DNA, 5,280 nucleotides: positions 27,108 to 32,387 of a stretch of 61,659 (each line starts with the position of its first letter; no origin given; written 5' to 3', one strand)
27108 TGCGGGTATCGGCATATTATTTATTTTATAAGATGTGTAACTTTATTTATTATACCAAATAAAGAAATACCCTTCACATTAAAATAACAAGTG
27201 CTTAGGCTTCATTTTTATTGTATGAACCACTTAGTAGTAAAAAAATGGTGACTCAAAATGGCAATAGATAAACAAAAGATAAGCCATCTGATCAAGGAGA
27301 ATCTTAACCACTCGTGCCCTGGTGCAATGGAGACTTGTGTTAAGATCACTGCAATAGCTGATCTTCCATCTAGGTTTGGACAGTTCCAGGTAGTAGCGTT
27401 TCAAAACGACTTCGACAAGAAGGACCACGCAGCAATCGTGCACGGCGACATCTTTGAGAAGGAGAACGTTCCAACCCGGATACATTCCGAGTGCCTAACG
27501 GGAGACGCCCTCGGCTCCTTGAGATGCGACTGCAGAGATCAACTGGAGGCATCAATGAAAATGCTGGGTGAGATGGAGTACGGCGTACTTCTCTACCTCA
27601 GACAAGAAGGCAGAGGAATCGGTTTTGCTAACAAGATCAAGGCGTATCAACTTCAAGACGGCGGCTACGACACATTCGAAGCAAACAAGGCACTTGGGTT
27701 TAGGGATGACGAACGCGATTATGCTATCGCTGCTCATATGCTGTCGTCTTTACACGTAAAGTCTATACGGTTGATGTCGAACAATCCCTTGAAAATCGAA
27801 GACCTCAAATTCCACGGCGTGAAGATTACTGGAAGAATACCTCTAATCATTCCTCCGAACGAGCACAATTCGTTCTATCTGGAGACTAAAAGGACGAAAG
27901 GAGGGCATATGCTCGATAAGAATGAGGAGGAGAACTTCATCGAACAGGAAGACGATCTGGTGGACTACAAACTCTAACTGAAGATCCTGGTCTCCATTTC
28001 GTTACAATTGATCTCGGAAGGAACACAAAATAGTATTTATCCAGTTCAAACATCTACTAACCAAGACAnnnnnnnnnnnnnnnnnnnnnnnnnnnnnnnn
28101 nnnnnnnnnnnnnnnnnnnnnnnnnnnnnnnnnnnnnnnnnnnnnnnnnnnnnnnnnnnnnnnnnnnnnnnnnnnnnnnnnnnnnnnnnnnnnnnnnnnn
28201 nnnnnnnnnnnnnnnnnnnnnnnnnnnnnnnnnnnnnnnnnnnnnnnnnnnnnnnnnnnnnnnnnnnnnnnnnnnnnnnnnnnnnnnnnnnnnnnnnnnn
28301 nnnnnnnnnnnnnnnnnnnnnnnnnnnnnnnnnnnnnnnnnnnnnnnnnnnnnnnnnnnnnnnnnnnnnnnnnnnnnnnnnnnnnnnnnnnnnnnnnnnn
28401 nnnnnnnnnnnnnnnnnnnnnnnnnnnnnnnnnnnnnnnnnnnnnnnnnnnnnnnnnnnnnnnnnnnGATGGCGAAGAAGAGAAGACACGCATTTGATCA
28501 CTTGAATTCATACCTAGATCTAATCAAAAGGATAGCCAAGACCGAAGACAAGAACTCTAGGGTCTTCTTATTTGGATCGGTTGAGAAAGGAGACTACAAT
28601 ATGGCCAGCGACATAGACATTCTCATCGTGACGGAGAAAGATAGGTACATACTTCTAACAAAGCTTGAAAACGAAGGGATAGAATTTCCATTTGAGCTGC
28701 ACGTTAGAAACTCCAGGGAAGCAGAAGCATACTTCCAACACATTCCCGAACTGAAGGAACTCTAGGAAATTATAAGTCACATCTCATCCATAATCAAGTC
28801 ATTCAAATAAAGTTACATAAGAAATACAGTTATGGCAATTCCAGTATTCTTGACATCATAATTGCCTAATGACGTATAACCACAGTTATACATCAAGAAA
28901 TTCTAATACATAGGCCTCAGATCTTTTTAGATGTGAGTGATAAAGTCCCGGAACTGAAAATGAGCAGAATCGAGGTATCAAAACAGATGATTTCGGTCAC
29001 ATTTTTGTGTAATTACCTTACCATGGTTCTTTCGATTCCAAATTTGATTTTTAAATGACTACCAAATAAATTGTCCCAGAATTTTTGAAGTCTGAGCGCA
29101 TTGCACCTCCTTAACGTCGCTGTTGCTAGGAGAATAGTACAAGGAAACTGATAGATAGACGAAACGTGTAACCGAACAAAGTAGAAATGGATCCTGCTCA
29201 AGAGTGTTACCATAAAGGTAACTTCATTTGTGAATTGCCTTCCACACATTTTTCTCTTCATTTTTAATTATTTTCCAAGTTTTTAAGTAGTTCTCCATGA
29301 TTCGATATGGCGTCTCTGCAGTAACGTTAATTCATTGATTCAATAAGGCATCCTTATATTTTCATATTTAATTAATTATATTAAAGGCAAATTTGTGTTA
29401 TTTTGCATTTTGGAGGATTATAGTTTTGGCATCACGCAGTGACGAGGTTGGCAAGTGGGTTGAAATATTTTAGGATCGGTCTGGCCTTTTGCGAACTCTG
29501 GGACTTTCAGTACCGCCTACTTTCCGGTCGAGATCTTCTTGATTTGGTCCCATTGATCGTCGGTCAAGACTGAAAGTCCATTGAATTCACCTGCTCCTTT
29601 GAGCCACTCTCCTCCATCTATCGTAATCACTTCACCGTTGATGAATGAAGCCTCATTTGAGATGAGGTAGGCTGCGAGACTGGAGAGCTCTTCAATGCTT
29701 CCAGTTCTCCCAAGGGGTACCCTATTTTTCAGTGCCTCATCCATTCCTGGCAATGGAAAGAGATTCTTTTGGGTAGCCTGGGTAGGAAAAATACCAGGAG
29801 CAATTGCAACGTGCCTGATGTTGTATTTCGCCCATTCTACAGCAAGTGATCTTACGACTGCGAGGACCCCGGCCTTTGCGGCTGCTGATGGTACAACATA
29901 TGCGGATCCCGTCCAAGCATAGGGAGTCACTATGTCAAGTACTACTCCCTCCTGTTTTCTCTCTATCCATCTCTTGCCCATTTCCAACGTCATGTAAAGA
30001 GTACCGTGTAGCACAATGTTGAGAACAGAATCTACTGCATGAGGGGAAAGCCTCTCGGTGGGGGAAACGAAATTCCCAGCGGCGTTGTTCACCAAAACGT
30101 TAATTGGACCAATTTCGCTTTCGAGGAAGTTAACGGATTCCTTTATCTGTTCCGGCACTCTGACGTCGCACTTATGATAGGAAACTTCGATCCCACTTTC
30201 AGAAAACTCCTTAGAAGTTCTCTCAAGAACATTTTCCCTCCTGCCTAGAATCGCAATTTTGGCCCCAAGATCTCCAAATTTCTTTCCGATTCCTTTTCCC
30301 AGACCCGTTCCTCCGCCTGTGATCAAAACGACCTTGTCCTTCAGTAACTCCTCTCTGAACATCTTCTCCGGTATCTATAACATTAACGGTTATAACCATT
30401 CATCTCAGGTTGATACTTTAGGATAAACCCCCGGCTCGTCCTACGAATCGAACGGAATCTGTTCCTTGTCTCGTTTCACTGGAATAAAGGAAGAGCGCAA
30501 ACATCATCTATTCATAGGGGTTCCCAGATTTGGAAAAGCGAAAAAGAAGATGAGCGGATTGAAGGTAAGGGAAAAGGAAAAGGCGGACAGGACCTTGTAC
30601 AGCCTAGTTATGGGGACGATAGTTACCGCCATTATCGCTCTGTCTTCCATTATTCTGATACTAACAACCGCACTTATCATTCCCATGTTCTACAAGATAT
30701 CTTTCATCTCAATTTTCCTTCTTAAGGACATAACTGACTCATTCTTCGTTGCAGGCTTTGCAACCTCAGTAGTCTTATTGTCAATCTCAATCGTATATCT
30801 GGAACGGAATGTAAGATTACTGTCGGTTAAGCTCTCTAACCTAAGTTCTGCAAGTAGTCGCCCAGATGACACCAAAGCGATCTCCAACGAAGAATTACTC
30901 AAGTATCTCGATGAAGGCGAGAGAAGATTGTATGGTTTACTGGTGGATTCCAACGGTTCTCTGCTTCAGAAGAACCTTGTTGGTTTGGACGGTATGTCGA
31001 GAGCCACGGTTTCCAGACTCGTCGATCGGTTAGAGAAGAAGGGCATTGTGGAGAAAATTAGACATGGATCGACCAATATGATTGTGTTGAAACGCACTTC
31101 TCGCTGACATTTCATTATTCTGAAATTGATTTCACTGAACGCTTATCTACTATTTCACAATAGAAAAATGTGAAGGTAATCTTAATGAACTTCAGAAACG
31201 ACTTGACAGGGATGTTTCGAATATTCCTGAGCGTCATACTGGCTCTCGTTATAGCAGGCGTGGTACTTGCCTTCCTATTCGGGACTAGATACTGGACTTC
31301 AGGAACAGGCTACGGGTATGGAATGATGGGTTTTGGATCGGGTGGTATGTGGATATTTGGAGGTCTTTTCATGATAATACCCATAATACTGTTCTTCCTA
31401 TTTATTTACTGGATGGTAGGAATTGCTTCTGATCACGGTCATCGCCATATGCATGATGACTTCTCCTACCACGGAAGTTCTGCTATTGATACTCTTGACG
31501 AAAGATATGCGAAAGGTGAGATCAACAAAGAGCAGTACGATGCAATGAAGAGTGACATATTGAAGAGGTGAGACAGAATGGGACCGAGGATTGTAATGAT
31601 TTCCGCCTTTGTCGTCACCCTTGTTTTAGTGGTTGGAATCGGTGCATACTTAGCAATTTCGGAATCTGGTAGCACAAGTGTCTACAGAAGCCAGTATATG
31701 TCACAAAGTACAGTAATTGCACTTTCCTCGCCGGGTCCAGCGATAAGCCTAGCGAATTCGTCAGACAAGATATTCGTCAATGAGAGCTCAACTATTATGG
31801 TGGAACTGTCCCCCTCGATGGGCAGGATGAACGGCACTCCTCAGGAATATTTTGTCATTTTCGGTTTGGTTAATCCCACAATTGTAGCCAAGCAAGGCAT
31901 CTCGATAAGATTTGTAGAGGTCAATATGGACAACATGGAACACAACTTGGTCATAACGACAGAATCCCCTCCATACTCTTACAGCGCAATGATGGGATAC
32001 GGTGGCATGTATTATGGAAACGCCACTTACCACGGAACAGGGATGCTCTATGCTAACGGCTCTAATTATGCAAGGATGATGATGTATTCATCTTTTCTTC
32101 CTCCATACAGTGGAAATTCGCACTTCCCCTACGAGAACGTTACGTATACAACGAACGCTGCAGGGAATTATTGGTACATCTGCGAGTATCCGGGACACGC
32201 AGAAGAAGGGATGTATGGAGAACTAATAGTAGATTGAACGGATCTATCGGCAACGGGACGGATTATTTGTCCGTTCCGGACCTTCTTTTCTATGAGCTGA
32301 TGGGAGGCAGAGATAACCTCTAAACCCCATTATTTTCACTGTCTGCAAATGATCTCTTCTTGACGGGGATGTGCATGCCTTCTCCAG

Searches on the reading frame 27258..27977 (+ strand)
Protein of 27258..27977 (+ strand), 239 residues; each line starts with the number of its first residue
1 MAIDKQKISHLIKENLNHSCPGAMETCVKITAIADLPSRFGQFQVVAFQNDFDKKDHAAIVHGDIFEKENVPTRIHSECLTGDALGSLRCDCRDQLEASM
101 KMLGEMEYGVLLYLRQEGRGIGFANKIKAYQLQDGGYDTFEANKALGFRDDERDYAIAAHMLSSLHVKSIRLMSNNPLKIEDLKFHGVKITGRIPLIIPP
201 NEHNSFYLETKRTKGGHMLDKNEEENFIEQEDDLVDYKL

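Call 22: search_protein_families(library=pfam, proteins=[window:27258-27977:+], max_evalue=0.001)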
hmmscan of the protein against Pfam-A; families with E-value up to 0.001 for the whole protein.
window:27258-27977:+ (239 aa): 1 family
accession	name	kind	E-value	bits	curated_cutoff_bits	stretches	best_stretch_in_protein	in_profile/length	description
PF00925.25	GTP_cyclohydro2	-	2.2e-63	213.2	23.3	1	34-195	6-165/165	GTP cyclohydrolase II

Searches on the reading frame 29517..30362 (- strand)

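Call 22: search_protein_families(library=pfam, proteins=[window:29517-30362:-], max_evalue=0.001)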
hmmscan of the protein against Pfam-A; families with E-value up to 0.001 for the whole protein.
window:29517-30362:- (281 aa): 3 families
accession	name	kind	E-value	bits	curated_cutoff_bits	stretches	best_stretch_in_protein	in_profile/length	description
PF13561.12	adh_short_C2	-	2.3e-41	142.4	27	1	19-251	6-234/236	Enoyl-(Acyl carrier protein) reductase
PF00106.31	adh_short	-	2e-37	129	26.6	1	10-199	1-189/195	short chain dehydrogenase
PF08659.16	KR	-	3.8e-09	37.2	22.6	1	12-123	3-118/180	KR domain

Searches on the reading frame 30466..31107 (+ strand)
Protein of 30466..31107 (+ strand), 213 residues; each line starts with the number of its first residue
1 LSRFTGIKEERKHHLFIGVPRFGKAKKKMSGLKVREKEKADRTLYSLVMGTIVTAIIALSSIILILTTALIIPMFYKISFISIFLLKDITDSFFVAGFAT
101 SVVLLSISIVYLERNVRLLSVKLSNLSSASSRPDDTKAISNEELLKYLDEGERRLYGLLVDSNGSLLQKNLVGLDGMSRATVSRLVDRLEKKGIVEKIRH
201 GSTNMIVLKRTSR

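Call 83: search_protein_families(library=pfam, proteins=[window:30466-31107:+], max_evalue=0.0001)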
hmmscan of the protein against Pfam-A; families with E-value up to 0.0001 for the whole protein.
window:30466-31107:+ (213 aa): 3 families
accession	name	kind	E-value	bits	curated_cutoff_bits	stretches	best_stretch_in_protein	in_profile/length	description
PF24034.1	DUF7343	-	1.9e-11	44.1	27.6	1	151-208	4-61/62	Domain of unknown function (DUF7343)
PF01047.28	MarR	-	1.6e-06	28.3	24.6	1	162-200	14-52/59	MarR family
PF12802.13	MarR_2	-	1.5e-05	25.5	27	1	176-200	31-55/61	MarR family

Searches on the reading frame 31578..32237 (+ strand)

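Call 83: search_protein_families(library=pfam, proteins=[window:31578-32237:+], max_evalue=0.0001)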
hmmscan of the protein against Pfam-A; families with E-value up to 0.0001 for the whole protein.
window:31578-32237:+ (219 aa): 2 families
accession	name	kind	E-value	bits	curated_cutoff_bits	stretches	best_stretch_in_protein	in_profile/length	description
PF00127.26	Copper-bind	-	4.7e-06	27.4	21.2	0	186-218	68-98/99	Copper binding proteins, plastocyanin/azurin family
PF06525.17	SoxE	-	6.2e-06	26.2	21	0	190-218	110-138/149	Sulfocyanin (SoxE) domain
